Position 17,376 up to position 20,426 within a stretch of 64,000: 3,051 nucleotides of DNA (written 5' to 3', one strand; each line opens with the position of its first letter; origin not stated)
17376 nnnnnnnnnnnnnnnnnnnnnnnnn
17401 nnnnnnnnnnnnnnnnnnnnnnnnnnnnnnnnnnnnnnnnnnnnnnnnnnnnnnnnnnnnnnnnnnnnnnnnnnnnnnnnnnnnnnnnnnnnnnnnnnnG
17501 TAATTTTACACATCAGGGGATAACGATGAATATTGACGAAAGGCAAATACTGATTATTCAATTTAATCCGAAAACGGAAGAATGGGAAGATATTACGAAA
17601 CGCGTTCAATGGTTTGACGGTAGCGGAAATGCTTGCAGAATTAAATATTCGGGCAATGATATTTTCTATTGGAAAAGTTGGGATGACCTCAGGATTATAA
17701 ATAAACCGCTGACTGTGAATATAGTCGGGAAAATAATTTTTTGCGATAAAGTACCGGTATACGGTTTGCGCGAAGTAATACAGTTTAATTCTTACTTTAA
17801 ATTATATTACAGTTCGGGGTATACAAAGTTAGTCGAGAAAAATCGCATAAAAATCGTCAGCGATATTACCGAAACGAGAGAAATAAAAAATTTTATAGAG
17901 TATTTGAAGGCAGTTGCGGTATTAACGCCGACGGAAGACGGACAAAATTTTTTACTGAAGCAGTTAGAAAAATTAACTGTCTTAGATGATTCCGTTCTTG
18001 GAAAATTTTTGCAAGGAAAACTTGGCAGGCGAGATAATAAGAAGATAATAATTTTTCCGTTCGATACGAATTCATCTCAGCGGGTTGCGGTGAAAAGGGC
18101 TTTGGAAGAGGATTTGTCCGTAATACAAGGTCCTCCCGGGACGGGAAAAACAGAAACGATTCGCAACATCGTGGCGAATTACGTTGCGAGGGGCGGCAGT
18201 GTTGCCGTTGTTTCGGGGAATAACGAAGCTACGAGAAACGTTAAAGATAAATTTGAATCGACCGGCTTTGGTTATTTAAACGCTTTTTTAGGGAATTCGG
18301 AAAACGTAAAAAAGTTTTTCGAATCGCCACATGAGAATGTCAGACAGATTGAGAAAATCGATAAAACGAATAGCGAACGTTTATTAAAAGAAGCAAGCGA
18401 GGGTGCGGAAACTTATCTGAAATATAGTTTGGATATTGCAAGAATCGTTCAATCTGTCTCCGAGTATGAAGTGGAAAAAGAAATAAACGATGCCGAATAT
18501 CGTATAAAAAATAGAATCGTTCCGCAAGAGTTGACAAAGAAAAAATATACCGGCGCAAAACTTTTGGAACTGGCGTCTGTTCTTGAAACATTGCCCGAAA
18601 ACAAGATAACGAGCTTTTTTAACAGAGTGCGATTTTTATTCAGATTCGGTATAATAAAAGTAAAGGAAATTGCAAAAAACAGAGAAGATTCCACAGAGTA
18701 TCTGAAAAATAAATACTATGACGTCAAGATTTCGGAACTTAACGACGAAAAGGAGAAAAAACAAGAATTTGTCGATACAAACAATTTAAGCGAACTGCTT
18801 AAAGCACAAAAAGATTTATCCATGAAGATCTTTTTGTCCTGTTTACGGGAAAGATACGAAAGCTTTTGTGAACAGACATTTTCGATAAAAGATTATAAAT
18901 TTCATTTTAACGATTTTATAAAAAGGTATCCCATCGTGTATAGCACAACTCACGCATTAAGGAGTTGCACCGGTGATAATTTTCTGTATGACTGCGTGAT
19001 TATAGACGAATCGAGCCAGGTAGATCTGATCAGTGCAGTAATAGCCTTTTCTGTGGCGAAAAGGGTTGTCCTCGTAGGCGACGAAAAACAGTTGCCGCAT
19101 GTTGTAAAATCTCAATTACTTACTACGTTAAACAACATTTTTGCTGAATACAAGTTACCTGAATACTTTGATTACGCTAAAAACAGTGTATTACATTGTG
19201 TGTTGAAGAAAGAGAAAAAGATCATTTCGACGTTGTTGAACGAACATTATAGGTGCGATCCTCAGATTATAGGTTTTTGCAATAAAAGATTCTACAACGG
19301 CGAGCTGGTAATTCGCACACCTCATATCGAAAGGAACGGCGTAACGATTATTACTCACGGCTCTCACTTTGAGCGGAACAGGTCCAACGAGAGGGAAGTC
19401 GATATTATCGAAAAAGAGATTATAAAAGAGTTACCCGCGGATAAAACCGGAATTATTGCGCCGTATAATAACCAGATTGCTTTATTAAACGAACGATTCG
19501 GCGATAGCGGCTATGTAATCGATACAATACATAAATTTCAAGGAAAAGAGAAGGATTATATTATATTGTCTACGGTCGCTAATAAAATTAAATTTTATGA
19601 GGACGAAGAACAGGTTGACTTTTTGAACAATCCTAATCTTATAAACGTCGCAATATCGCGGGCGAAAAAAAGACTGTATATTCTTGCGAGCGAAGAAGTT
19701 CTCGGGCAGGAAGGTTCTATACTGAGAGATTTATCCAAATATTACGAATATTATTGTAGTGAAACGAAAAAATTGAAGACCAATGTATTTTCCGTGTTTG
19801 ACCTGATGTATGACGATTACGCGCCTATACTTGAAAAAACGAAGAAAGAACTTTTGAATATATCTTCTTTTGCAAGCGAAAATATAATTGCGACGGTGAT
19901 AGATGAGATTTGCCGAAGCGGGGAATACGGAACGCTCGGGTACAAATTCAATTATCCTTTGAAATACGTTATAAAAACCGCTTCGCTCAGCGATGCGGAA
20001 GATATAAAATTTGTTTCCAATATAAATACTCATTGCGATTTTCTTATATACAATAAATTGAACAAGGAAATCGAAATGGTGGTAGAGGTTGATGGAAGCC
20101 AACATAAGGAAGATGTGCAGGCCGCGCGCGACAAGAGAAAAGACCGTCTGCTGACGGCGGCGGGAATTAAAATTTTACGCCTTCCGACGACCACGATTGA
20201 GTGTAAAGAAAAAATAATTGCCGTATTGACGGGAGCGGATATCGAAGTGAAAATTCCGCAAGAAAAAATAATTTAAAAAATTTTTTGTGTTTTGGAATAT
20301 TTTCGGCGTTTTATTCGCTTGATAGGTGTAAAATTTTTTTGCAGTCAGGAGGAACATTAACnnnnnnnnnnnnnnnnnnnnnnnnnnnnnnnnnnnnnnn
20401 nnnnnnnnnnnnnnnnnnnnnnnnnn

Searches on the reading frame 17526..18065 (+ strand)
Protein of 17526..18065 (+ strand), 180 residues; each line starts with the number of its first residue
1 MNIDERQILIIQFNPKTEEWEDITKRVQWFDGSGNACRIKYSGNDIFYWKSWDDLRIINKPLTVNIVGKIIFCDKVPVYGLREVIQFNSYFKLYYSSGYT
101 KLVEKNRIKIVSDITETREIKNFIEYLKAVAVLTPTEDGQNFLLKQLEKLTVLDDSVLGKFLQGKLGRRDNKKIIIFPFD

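Call 69: search_protein_families(library=pfam, proteins=[window:17526-18065:+], max_evalue=0.01)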
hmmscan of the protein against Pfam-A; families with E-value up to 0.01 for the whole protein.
window:17526-18065:+ (180 aa): 0 families

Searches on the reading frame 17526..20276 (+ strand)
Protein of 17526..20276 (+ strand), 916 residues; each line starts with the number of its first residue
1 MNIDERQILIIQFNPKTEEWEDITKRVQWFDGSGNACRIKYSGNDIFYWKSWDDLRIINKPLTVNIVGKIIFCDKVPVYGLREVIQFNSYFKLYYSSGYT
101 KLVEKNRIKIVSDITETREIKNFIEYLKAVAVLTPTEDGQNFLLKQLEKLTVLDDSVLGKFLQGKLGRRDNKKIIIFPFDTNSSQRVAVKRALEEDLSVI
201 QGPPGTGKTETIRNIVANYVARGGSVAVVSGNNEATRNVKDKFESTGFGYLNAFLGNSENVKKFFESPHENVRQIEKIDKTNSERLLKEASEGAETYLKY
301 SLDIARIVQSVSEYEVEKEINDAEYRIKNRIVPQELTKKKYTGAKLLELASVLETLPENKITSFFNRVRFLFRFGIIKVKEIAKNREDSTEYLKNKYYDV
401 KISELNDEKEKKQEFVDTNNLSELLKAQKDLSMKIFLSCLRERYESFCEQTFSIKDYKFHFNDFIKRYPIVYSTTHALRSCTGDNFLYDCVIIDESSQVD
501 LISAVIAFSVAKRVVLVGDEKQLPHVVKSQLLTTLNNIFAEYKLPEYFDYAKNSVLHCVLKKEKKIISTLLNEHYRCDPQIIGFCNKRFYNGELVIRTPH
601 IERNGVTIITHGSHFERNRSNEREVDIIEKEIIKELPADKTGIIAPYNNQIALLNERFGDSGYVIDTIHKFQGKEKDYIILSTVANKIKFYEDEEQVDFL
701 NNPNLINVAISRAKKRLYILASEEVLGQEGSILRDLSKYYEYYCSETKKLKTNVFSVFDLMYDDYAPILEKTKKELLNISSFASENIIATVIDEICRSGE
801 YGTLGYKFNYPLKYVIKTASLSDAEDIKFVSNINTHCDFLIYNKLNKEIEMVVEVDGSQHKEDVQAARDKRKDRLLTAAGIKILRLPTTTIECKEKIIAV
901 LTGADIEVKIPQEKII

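Call 4: search_protein_families(library=pfam, proteins=[window:17526-20276:+], max_evalue=0.01)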
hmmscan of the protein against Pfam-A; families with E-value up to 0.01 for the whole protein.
window:17526-20276:+ (916 aa): 15 families
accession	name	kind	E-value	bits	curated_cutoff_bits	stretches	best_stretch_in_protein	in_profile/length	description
PF13087.12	AAA_12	-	3.4e-27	95.7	27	1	556-723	6-194/195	AAA domain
PF13086.12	AAA_11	-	1.3e-26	94.4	27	1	181-530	2-257/257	AAA domain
PF13245.12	AAA_19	-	1.7e-16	61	25.1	2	185-245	1-63/134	AAA domain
PF13604.12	AAA_30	-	2.8e-16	60.2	27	2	182-244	3-67/191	AAA domain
PF10881.14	DUF2726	-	2.5e-11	43.8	24.7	1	833-899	55-121/126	Protein of unknown function (DUF2726)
PF01443.25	Viral_helicase1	-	4.1e-09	37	21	1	480-562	53-138/228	Viral superfamily 1 RNA helicase core domain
PF20720.3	nSTAND3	-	6.8e-07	29.6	27.2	1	184-288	6-108/155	Novel STAND NTPase 3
PF00580.27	UvrD-helicase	-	2.4e-06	27.9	23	1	182-522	2-250/271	UvrD/REP helicase N-terminal domain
PF04480.18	DUF559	-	8.3e-06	26.1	20.6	1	847-895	51-97/109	Protein of unknown function (DUF559)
PF18741.7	MTES_1575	-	9.6e-05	22.8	38.2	0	835-889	25-79/96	REase_MTES_1575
PF13538.12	UvrD_C_2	-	0.00024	21.3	27.4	1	664-719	3-51/52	UvrD-like helicase C-terminal domain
PF09848.15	SLFN-g3_helicase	-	0.0005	19.9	24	1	198-269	4-74/354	Schlafen group 3, DNA/RNA helicase domain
PF00270.35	DEAD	-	0.0014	18.8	26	0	183-257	2-82/167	DEAD/DEAH box helicase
PF04851.21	ResIII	-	0.0085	16.5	22.5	1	182-265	5-95/164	Type III restriction enzyme, res subunit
PF13401.12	AAA_22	-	0.0095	16.7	27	0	197-230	7-40/130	AAA domain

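Call 5: search_protein_families(library=padloc, proteins=[window:17526-20276:+], max_evalue=0.01)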
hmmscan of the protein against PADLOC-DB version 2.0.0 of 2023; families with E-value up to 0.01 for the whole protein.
window:17526-20276:+ (916 aa): 12 families
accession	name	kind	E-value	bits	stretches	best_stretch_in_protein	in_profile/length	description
PDLC03920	MkoA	-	2.8e-52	176.2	1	182-739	617-1096/1112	-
PDLC03924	MkoC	-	2.4e-45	153.1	2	373-782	556-1014/1136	-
PDLC03921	MkoA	-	3.7e-39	132.2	2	487-741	1296-1587/1607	-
PDLC05009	PDC-S37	-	1e-31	107.7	2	487-635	937-1086/1550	-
PDLC02194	Hhe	-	1.9e-13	46.6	2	180-251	425-496/1911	-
PDLC02895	DpdJ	-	4.4e-10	35.1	1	638-726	368-457/2112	DpdJ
PDLC05066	PDC-S68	-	7.5e-10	35.5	2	487-528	677-723/1202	-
PDLC05065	PDC-S68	-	2e-09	33.8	1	488-524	704-743/1221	-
PDLC04140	mad8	-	4.7e-07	27.6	1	194-285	26-101/314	mads_8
PDLC02868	DpdF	-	5.5e-06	22.4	1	848-895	90-137/1078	DpdF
PDLC00104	GajB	-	0.00018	18.4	1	660-723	501-565/574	UrvD helicase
PDLC00141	GajB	-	0.0042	13.5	1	662-721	502-562/572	UrvD helicase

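Call 6: search_protein_families(library=ncbifam, proteins=[window:17526-20276:+], max_evalue=0.01)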
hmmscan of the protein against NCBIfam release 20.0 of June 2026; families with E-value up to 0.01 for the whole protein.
window:17526-20276:+ (916 aa): 8 families
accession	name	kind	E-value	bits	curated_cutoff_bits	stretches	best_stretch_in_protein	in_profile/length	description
TIGR00376.1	TIGR00376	hypoth_equivalog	6.4e-43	147.1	348.9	3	606-741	493-628/639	IGHMBP2 family helicase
NF058533.1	antiphage_ProA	equivalog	5e-31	107.1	1500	2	487-638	1303-1450/1903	anti-phage protein ProA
NF040671.1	PLuB_AAA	exception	1.6e-29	102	999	3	484-604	959-1082/1256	PLuB system helicase-like protein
NF042953.1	Hhe_antiphage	equivalog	6.8e-21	73.5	2000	2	486-649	1280-1442/1797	DUF4011 domain-containing anti-phage protein Hhe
TIGR01448.2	helicase_RecD2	equivalog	3.8e-19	68.3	500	2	182-229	318-365/713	SF1B family DNA helicase RecD2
TIGR01447.1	recD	equivalog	5.8e-16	58.2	310.15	2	179-218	146-186/597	exodeoxyribonuclease V subunit alpha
NF008127.0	PRK10875.1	equivalog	1.9e-11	43.2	671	1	182-220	158-196/619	exodeoxyribonuclease V subunit alpha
NF007294.0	PRK09767.1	equivalog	0.0015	18.6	218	1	850-898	56-102/117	DUF559 domain-containing protein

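Call 37: search_solved_structures(query=window:17526-20273:+, max_evalue=0.001)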
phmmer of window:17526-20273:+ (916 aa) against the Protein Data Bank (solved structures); distinct sequences matched with E-value up to 0.001: 32.
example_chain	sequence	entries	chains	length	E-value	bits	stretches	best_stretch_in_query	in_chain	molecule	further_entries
2xzo_A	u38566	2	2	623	3.8e-19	71.6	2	180-289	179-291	REGULATOR OF NONSENSE TRANSCRIPTS 1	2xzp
2gjk_A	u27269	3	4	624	3.9e-19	71.6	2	180-289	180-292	Regulator of nonsense transcripts 1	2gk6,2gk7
6ej5_A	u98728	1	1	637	4.2e-19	71.5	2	180-289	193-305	Regulator of nonsense transcripts 1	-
2wjv_A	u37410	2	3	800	1.1e-18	70.1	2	180-288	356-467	REGULATOR OF NONSENSE TRANSCRIPTS 1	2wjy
9qwn_A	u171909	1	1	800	1.1e-18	70.1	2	180-288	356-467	Isoform 2 of Regulator of nonsense transcripts 1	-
5eax_A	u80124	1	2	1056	1e-16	63.6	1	637-724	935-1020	DNA replication ATP-dependent helicase/nuclease DNA2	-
5eaw_A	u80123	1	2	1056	1e-16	63.6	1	637-724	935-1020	DNA replication ATP-dependent helicase/nuclease DNA2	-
5ean_A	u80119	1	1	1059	1e-16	63.6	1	637-724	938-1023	DNA replication ATP-dependent helicase/nuclease DNA2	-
4b3g_A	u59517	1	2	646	2.4e-16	62.4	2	616-741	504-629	DNA-BINDING PROTEIN SMUBP-2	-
4b3f_X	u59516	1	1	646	3e-16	62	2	616-741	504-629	DNA-BINDING PROTEIN SMUBP-2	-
5mzn_A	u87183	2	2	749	7e-16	60.8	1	638-736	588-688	Helicase SEN1,Helicase SEN1 | Helicase SEN1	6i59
8rd3_A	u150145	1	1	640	4.3e-15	58.2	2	634-727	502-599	ATP-dependent helicase NAM7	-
2xzl_A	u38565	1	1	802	1.1e-14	56.9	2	634-727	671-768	ATP-DEPENDENT HELICASE NAM7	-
9qdq_A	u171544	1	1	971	2.2e-14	55.9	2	635-727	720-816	ATP-dependent helicase NAM7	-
8ram_O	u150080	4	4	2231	4.2e-14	55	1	638-736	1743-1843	Helicase SEN1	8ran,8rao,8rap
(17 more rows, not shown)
